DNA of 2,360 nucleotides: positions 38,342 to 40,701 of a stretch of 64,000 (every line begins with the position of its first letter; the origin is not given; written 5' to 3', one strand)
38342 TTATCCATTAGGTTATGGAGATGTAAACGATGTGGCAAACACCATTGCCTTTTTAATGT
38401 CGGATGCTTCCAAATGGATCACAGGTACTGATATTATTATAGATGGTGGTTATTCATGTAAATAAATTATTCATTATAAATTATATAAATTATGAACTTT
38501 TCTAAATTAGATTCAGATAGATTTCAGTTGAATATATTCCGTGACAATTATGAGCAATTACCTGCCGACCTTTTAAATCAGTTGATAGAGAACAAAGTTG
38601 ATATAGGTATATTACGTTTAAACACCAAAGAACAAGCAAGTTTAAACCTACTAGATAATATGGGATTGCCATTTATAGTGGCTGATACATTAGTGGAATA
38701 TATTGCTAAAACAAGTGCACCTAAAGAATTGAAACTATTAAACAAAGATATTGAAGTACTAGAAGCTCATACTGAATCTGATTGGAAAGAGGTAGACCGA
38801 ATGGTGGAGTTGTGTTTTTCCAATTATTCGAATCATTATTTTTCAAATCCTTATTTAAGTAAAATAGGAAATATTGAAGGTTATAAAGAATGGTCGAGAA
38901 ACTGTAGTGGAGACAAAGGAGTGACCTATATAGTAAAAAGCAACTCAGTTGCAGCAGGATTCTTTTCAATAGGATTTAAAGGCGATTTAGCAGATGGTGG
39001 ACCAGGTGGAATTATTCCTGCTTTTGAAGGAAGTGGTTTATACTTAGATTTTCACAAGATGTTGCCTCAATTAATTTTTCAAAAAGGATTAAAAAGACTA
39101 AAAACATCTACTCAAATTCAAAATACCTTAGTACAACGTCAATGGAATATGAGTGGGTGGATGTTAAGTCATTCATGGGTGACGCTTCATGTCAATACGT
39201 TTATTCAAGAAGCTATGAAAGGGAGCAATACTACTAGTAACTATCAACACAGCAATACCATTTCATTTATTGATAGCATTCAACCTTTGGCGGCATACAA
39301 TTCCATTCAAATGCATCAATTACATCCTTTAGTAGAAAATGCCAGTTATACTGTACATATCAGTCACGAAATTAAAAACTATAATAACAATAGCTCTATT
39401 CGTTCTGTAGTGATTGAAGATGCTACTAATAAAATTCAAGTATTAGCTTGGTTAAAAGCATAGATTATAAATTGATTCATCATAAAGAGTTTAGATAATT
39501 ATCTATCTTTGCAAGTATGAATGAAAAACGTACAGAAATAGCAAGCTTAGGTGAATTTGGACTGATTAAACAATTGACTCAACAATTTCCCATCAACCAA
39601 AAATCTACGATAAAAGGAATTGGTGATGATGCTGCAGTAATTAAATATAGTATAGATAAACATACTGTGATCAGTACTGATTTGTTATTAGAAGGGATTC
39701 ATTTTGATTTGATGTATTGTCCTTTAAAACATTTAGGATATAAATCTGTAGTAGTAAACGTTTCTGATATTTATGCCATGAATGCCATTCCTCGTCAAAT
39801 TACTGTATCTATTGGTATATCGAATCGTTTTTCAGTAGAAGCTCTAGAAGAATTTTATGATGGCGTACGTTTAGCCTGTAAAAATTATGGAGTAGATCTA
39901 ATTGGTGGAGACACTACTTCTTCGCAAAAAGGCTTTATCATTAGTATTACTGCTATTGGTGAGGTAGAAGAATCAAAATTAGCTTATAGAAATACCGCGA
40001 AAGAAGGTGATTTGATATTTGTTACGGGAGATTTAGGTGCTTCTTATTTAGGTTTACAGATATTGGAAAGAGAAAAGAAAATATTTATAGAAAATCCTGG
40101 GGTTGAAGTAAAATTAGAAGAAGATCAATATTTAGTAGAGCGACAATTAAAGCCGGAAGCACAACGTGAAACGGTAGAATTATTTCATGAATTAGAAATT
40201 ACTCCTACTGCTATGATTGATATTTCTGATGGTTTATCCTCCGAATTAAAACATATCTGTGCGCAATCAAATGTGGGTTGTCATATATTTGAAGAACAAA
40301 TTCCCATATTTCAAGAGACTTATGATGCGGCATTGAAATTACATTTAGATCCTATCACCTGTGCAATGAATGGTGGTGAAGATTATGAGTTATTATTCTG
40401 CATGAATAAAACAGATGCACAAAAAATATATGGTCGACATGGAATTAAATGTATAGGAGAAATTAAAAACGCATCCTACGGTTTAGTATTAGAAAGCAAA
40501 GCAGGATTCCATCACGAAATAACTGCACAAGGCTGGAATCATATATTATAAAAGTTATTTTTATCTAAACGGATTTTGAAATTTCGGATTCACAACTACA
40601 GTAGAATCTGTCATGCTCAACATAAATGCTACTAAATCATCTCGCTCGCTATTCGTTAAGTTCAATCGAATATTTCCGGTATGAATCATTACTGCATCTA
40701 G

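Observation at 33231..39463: Uncharacterised seven-gene operon: ArnC-like GT2, two KAS III, ACP, Rieske oxygenase, SDR and WecD-like GNAT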

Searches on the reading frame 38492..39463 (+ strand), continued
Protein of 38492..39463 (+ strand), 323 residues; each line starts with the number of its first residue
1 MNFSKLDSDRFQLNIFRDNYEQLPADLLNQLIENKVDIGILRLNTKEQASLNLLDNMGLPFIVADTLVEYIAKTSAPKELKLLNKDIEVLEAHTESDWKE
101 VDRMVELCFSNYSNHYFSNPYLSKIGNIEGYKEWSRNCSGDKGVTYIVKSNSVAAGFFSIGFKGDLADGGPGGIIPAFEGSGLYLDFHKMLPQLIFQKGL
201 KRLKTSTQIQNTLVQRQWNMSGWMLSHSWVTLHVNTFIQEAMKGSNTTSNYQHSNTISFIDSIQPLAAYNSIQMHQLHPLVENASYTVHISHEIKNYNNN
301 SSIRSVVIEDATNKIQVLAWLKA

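Call 75: search_protein_families(library=pfam, proteins=[L011:7275-8678:+, L011:8671-9975:+, L011:11905-12678:+, L013:7999-9045:+, L013:9114-9983:+, L013:11109-11819:+, L019:8909-9934:+, L019:10729-11823:+, L012:8654-9670:-, L012:11111-12256:+], max_evalue=0.0001)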
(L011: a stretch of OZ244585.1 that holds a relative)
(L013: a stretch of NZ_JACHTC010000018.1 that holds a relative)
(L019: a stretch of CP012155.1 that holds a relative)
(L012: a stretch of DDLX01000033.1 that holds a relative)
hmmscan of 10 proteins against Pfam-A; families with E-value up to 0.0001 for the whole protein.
L011:7275-8678:+ (467 aa): 2 families
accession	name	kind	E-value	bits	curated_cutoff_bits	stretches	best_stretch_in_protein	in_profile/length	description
PF00005.33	ABC_tran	-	7.8e-22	78.8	25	1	116-247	1-135/137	ABC transporter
PF13304.12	AAA_21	-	4.8e-05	24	27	0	129-149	2-22/304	AAA domain, putative AbiEii toxin, Type IV TA system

L011:8671-9975:+ (434 aa): 3 families
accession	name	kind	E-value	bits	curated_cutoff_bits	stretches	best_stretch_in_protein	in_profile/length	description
PF00534.26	Glycos_transf_1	-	1.2e-22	80.7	26.4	1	245-407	10-169/172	Glycosyl transferases group 1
PF13692.12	Glyco_trans_1_4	-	6.9e-20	72.2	27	1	251-393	3-140/142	Glycosyl transferases group 1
PF20706.3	GT4-conflict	-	1.9e-05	24.3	26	1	179-357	133-309/385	Family 4 Glycosyltransferase in conflict systems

L011:11905-12678:+ (257 aa): 2 families
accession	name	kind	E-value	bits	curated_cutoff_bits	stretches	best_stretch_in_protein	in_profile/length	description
PF05711.17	TylF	-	9.3e-43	146.8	23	1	47-251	66-262/264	Macrocin-O-methyltransferase (TylF)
PF13578.12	Methyltransf_24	-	2.5e-08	35.2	26.3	1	77-218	1-105/105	Methyltransferase domain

L013:7999-9045:+ (348 aa): 9 families
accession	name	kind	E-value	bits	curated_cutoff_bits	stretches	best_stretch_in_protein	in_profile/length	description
PF16363.11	GDP_Man_Dehyd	-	9.4e-99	331.4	27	1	6-320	2-332/332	GDP-mannose 4,6 dehydratase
PF01370.27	Epimerase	-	2.1e-67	227.5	20.9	1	4-248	1-240/240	NAD dependent epimerase/dehydratase family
PF02719.21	Polysacc_synt_2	-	2.2e-15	57.1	20.2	1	4-133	1-130/293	Polysaccharide biosynthesis protein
PF07993.18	NAD_binding_4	-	3.6e-14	53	20.1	1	6-185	1-206/258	Male sterility protein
PF01073.25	3Beta_HSD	-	6.6e-14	52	22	1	5-168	1-158/280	3-beta hydroxysteroid dehydrogenase/isomerase family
PF04321.23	RmlD_sub_bind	-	7.9e-14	51.8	27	1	3-174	2-143/287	RmlD substrate binding domain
PF05368.20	NmrA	-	5e-07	30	27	1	2-84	3-78/298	NmrA-like family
PF00106.31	adh_short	-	2.4e-06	27.6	26.6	0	2-113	1-119/195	short chain dehydrogenase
PF13460.12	NAD_binding_10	-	2e-05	25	27.2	1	8-171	1-135/184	NAD(P)H-binding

L013:9114-9983:+ (289 aa): 2 families
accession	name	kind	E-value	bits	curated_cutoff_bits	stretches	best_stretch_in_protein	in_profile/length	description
PF00483.29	NTP_transferase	-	1.8e-76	257.4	21.2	1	2-241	1-243/245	Nucleotidyl transferase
PF12804.13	NTP_transf_3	-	1.1e-08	35.9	27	1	3-125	1-112/160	MobA-like NTP transferase domain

L013:11109-11819:+ (236 aa): 5 families
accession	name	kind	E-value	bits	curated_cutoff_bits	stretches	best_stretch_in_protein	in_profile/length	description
PF00583.31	Acetyltransf_1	-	8.8e-14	52.2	20.7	1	131-216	31-113/116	Acetyltransferase (GNAT) family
PF13508.13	Acetyltransf_7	-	3.3e-09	37.4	27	1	140-217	5-80/84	Acetyltransferase (GNAT) domain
PF14542.12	Acetyltransf_CG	-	4.9e-06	27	30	1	146-197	8-59/80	GCN5-related N-acetyl-transferase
PF13673.13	Acetyltransf_10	-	5.4e-06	26.8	23.6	1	116-215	6-103/128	Acetyltransferase (GNAT) domain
PF01233.25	NMT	-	9.4e-05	22.8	25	0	157-200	103-146/160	Myristoyl-CoA:protein N-myristoyltransferase, N-terminal domain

L019:8909-9934:+ (341 aa): 6 families
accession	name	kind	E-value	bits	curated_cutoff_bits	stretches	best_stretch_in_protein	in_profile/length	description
PF01408.29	GFO_IDH_MocA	-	2.2e-24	86.9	24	1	8-122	1-116/120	Oxidoreductase family, NAD-binding Rossmann fold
PF22725.1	GFO_IDH_MocA_C3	-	3.8e-23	82.3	27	1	137-259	4-123/124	GFO/IDH/MocA C-terminal domain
PF02894.22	GFO_IDH_MocA_C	-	1.1e-19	71.5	22.9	1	138-337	1-208/218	Oxidoreductase family, C-terminal alpha/beta domain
PF22685.1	Gal80p_C-like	-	6.2e-06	26.9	29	1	136-214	5-87/152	Gal80p, C-terminal domain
PF01113.26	DapB_N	-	1.4e-05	25.7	25.6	1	8-97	1-96/124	Dihydrodipicolinate reductase, N-terminus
PF03447.22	NAD_binding_3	-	2.4e-05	25.4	24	1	14-117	1-107/116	Homoserine dehydrogenase, NAD binding domain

L019:10729-11823:+ (364 aa): 1 family
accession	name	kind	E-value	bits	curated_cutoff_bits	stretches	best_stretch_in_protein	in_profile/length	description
PF02350.25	Epimerase_2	-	1.6e-102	343.4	30.6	1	33-362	9-346/347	UDP-N-acetylglucosamine 2-epimerase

L012:8654-9670:- (338 aa): 2 families
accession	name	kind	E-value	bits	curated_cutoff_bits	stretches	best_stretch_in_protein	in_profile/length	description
PF01368.27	DHH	-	9.8e-22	78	28.1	1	16-168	1-125/125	DHH family, N-terminal domain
PF02272.25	DHHA1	-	1.9e-10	41.6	25.9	1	245-329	10-98/102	DHHA1 domain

L012:11111-12256:+ (381 aa): 0 families

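Call 82: search_protein_families(library=pfam, proteins=[L006:2558-4063:+, L001:12251-13798:+, L001:13773-15149:-, L010:13023-14612:+, L017:6619-8856:+, L017:11032-11400:+, L017:14157-15380:+, L017:16490-17968:+], max_evalue=1)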
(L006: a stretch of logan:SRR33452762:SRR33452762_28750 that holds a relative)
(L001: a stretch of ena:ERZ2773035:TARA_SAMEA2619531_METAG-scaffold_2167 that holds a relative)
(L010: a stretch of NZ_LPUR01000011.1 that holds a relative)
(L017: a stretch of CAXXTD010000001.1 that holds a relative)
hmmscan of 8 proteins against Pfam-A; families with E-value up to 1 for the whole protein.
L006:2558-4063:+ (501 aa): 0 families

L001:12251-13798:+ (515 aa): 0 families

L001:13773-15149:- (458 aa): 0 families

L010:13023-14612:+ (529 aa): 0 families

L017:6619-8856:+ (745 aa): 1 family
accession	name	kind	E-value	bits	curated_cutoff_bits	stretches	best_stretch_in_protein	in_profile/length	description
PF13231.12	PMT_2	-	6.2e-07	30.2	26.1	1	138-286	7-153/160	Dolichyl-phosphate-mannose-protein mannosyltransferase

L017:11032-11400:+ (122 aa): 3 families
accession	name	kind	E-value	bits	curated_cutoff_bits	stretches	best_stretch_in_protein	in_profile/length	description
PF00892.27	EamA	-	6.8e-08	33.3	28.2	1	49-118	63-132/135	EamA-like transporter family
PF10639.15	TMEM234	-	0.00033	21.2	30.1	1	59-118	51-111/113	Putative transmembrane family 234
PF00893.25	Multi_Drug_Res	-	0.0044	18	23.7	1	56-112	36-93/93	Small Multidrug Resistance protein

L017:14157-15380:+ (407 aa): 3 families
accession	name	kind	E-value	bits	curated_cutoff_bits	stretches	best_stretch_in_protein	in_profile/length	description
PF06782.17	UPF0236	-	0.0012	18.1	24.3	1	164-389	167-387/400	Uncharacterised protein family (UPF0236)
PF05105.17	Phage_holin_4_1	-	0.066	13.8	22.2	1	299-329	85-115/116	Bacteriophage holin family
PF14403.11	CP_ATPgrasp_2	-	0.27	10.6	32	1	319-398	251-332/374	Circularly permuted ATP-grasp type 2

L017:16490-17968:+ (492 aa): 12 families
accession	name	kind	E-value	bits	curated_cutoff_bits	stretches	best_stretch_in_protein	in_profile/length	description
PF22483.2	Mu-transpos_C_2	-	6.5e-20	71.1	27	1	293-363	2-72/73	Mu transposase, C-terminal domain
PF00665.32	rve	-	2.2e-10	41.2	32.6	1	117-217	3-92/102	Integrase core domain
PF13936.12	HTH_38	-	0.0034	17.5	27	1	10-37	12-39/44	Helix-turn-helix domain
PF00196.25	GerE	-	0.018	15.1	23.5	1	18-41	17-40/57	Bacterial regulatory proteins, luxR family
PF22007.2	DUF6930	-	0.021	15.5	27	1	123-189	16-88/123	Domain of unknown function (DUF6930)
PF13610.12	DDE_Tnp_IS240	-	0.027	15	27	1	139-260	16-126/139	DDE domain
PF13683.12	rve_3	-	0.029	14.6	26.5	1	223-279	9-65/67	Integrase core domain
PF07506.17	RepB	-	0.039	14.4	30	1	9-43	12-44/185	RepB plasmid partitioning protein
PF08279.18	HTH_11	-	0.04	14.2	25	1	8-40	5-37/55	HTH domain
PF15978.11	TnsD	-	0.041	13.4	32.4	1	12-74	192-257/355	Tn7-like transposition protein D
PF01381.28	HTH_3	-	0.076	13.5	23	1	14-41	5-32/55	Helix-turn-helix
PF02787.25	CPSase_L_D3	-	0.21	12.1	26.6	0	10-27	62-79/80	Carbamoyl-phosphate synthetase large chain, oligomerisation domain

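Call 85: search_protein_families(library=pfam, proteins=[L020:7040-9037:+, L015:5871-8312:+, L014:4310-6253:-, L015:2106-2510:+, L020:11114-11482:+, L018:8390-8839:+, L020:16183-17613:-, L018:5061-6536:+], max_evalue=0.01)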
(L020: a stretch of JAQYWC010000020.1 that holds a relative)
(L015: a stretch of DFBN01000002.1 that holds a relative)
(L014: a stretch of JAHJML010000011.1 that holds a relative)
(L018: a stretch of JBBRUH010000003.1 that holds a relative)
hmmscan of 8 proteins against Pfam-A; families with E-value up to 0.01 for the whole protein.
L020:7040-9037:+ (665 aa): 1 family
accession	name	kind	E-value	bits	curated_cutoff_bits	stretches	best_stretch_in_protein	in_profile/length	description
PF22895.2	DUF7024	-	2.3e-15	57.2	24.4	1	531-658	12-144/145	Domain of unknown function (DUF7024)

L015:5871-8312:+ (813 aa): 1 family
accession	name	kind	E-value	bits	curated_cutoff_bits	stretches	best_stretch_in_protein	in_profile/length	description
PF13231.12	PMT_2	-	5.3e-12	46.7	26.1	1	114-253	20-154/160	Dolichyl-phosphate-mannose-protein mannosyltransferase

L014:4310-6253:- (647 aa): 0 families

L015:2106-2510:+ (134 aa): 3 families
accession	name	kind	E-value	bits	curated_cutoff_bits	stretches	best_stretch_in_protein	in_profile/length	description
PF00892.27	EamA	-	4.9e-08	33.8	28.2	1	58-131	62-134/135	EamA-like transporter family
PF10639.15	TMEM234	-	1.8e-05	25.3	30.1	1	57-129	38-111/113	Putative transmembrane family 234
PF01757.29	Acyl_transf_3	-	0.0095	15.5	31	0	17-130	82-198/326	Acyltransferase domain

L020:11114-11482:+ (122 aa): 3 families
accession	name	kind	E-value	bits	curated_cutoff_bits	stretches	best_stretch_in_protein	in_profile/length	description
PF00892.27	EamA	-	3e-07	31.2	28.2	1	31-118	45-132/135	EamA-like transporter family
PF00893.25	Multi_Drug_Res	-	0.00014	22.8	23.7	1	60-112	40-93/93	Small Multidrug Resistance protein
PF10639.15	TMEM234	-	0.00026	21.5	30.1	1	61-118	53-111/113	Putative transmembrane family 234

L018:8390-8839:+ (149 aa): 1 family
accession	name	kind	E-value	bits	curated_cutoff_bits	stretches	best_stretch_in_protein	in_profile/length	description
PF09834.14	DUF2061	-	1.4e-40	138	23.1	2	8-58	1-51/52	Predicted membrane protein (DUF2061)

L020:16183-17613:- (476 aa): 2 families
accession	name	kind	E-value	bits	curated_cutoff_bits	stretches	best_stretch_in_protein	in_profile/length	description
PF03062.24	MBOAT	-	6e-35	121.6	27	1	148-344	80-296/337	MBOAT, membrane-bound O-acyltransferase family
PF13813.11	MBOAT_2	-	0.00044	20.9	25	1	265-324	5-66/85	Membrane bound O-acyl transferase family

L018:5061-6536:+ (491 aa): 14 families
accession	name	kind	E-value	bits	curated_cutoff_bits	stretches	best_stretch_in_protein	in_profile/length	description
PF01593.30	Amino_oxidase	-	1.4e-27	97.5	19.8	1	12-485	1-442/443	Flavin containing amine oxidoreductase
PF13450.12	NAD_binding_8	-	6.8e-16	58.8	21.9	1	7-64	1-62/68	NAD(P)-binding Rossmann-like domain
PF01266.30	DAO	-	1.7e-12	48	27.9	1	4-50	1-47/353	FAD dependent oxidoreductase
PF03486.20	HI0933_like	-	1.8e-08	34.5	50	1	4-39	2-37/244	HI0933-like protein Rossmann domain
PF01134.28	GIDA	-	2.6e-08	33.8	22.1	1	4-34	1-31/391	Glucose inhibited division protein A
PF12831.13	FAD_oxidored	-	8.2e-08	32.4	27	1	5-41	2-38/416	FAD dependent oxidoreductase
PF07992.20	Pyr_redox_2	-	8.6e-08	32.4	26.1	1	3-40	1-39/291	Pyridine nucleotide-disulphide oxidoreductase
PF00890.30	FAD_binding_2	-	2.3e-07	30.8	20.4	1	5-44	2-39/414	FAD binding domain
PF01946.23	Thi4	-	5.9e-06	26.1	26.2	1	3-40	18-56/235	Thi4 family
PF00070.33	Pyr_redox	-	5.3e-05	24.1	22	1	4-38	1-35/82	Pyridine nucleotide-disulphide oxidoreductase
PF01494.25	FAD_binding_3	-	0.00019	21.2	22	1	4-43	3-44/349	FAD binding domain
PF13738.12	Pyr_redox_3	-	0.00046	20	30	1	6-35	1-31/305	Pyridine nucleotide-disulphide oxidoreductase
PF01262.27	AlaDh_PNT_C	-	0.0005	20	23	1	4-36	30-62/214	Alanine dehydrogenase/PNT, C-terminal domain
PF03721.20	UDPG_MGDP_dh_N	-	0.0059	16.6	27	0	4-35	2-33/187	UDP-glucose/GDP-mannose dehydrogenase family, NAD binding domain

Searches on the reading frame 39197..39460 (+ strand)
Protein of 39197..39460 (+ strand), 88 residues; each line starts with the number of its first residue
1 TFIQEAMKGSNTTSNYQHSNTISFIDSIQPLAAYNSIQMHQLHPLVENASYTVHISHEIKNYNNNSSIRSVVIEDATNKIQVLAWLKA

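Call 76: predict_structure(alignment_id=A5)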
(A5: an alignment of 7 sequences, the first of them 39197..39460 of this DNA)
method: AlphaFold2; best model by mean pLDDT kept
length: 88 residues; sequences in the alignment: 7
mean_pLDDT: 93.5   pTM: 0.83
mean pLDDT of the five models: 93.5, 93.4, 92.8, 92.8, 92.3
residues with pLDDT >= 90: 76; 70-90: 12; 50-70: 0; < 50: 0
segments of 3 or more residues with pLDDT < 50: none
pLDDT, mean of each block of 10 residues (from residue 1): 90 96 95 93 96 95 87 97 94
secondary structure, 60 per line:
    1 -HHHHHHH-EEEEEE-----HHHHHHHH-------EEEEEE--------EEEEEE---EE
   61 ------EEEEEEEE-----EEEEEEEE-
elements in order: H2-8 E10-15 H21-28 E36-41 E50-55 E67-74 E80-87

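Call 79: fold_search(model_id=the predicted structure, library=pdb)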
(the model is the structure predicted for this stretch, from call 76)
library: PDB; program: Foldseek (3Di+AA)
matches with E <= 10: 978; with E <= 0.001: 0
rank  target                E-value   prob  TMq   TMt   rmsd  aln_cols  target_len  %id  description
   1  1tbu_A                2.0e-03  1.00  0.60  0.56   4.2        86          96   12  Crystal structure of N-terminal domain of yeast peroxisomal thioesterase-1 (released 2005-10-04)
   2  1tbu_D                2.9e-03  1.00  0.60  0.55   4.0        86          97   12  Crystal structure of N-terminal domain of yeast peroxisomal thioesterase-1 (released 2005-10-04)
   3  5dio_B                3.5e-03  1.00  0.61  0.48   4.8        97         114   16  Crystal structure of unnamed thioesterase lpg2867 from Legionella pneumophila, the D21A mutant (released 2016-10-05)
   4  1njk_A                3.9e-03  1.00  0.63  0.44   6.3       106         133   19  Crystal Structure of YbaW Probable Thioesterase from Escherichia coli (released 2003-07-01)
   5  1psu_B                4.1e-03  1.00  0.65  0.44   3.6        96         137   10  Structure of the E. coli PaaI protein from the phyenylacetic acid degradation operon (released 2003-07-08)
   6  2fs2_B                4.1e-03  1.00  0.64  0.43   3.6        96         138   10  Structure of the E. coli PaaI protein from the phyenylacetic acid degradation operon (released 2006-02-07)
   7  5byu_A                4.8e-03  1.00  0.65  0.47   4.2       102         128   16  Crystal structure of unnamed thioesterase Ipg2867 from Legionella pneumophila (released 2015-06-24)
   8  5byu_E                5.1e-03  1.00  0.66  0.50   3.5       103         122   14  Crystal structure of unnamed thioesterase Ipg2867 from Legionella pneumophila (released 2015-06-24)
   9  2fs2_A                5.4e-03  1.00  0.66  0.46   3.6        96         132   10  Structure of the E. coli PaaI protein from the phyenylacetic acid degradation operon (released 2006-02-07)
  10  1tbu_C                5.4e-03  1.00  0.62  0.57   3.9        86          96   10  Crystal structure of N-terminal domain of yeast peroxisomal thioesterase-1 (released 2005-10-04)
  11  5byu_F                6.1e-03  1.00  0.66  0.51   3.4       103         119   14  Crystal structure of unnamed thioesterase Ipg2867 from Legionella pneumophila (released 2015-06-24)
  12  5t06_C                6.1e-03  1.00  0.64  0.46   4.7       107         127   12  Crystal structure of a putative acyl-CoA thioesterase EC709/ECK0725 from Escherichia coli in complex with Hexanoyl-CoA (released 2016-09-07)
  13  5eo2_B                6.4e-03  1.00  0.62  0.38   5.1       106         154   11  Structural and biochemical characterization of the hypothetical protein SAV2348 from Staphylococcus aureus in complex  (released 2016-02-03)
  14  1psu_A                6.8e-03  1.00  0.64  0.45   4.5        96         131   12  Structure of the E. coli PaaI protein from the phyenylacetic acid degradation operon (released 2003-07-08)
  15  5eo2_C                8.5e-03  1.00  0.63  0.38   5.0       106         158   11  Structural and biochemical characterization of the hypothetical protein SAV2348 from Staphylococcus aureus in complex  (released 2016-02-03)
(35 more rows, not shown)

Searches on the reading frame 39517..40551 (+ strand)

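Call 3: search_protein_families(library=pfam, proteins=[window:39517-40551:+], max_evalue=0.01)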
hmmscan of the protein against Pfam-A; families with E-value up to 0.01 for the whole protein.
window:39517-40551:+ (344 aa): 2 families
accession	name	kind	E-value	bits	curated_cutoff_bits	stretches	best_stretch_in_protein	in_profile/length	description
PF00586.29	AIRS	-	2.3e-29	102.5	24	1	36-150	1-112/112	AIR synthase related protein, N-terminal domain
PF02769.27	AIRS_C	-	3.1e-09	37.6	23.1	1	162-317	1-146/156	AIR synthase related protein, C-terminal domain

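Call 4: search_protein_families(library=ncbifam, proteins=[window:39517-40551:+], max_evalue=0.01)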
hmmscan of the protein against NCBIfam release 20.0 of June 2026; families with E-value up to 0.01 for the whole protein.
window:39517-40551:+ (344 aa): 15 families
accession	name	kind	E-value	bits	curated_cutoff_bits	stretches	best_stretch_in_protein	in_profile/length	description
TIGR01379.1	thiL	equivalog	2e-95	319.4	184.15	1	12-342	1-319/320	thiamine-phosphate kinase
NF004351.0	PRK05731.1-4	equivalog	6.2e-63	212.8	324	1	4-342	7-318/321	thiamine-phosphate kinase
NF004353.0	PRK05731.2-2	equivalog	5.5e-54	183.4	301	1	33-343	16-302/311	thiamine-phosphate kinase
NF004350.0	PRK05731.1-1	equivalog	1.3e-50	172.2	441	1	11-342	3-321/325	thiamine-phosphate kinase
NF004354.0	PRK05731.2-3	equivalog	6.4e-49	166.8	204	1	31-305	12-243/273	thiamine-phosphate kinase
TIGR02124.1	hypE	equivalog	1.4e-21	76.8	251.6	1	28-304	25-281/332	hydrogenase expression/formation protein HypE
TIGR00476.1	selD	equivalog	9.2e-20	71.1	125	1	29-272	38-261/311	selenide, water dikinase SelD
TIGR03267.1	methan_mark_2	hypoth_equivalog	7.3e-17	61.4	365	1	28-174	36-175/323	methanogenesis marker 2 protein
TIGR04049.1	AIR_rel_sll0787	hypoth_equivalog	2.9e-15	56.1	321.3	1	18-175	25-172/318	sll0787 family AIR synthase-like protein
NF002098.0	PRK00943.1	equivalog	1.9e-11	43.5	299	1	36-266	49-259/347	selenide, water dikinase SelD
NF010705.0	PRK14105.1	equivalog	2.3e-11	43.2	291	1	27-272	38-278/345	selenide, water dikinase SelD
TIGR00878.1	purM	equivalog_domain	5e-07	29.2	236.35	1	31-213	32-221/332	phosphoribosylformylglycinamidine cyclo-ligase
TIGR04050.1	MSMEG_0567_Cter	hypoth_equivalog_domain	2e-06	27.5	312.2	1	73-176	63-160/296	MSMEG_0567/sll0787 family protein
TIGR01736.1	FGAM_synth_II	equivalog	3.2e-05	22.4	525.75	1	28-257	410-636/718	phosphoribosylformylglycinamidine synthase subunit PurL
NF002290.1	PRK01213.1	equivalog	0.0012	17.1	648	1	28-257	415-639/723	phosphoribosylformylglycinamidine synthase subunit PurL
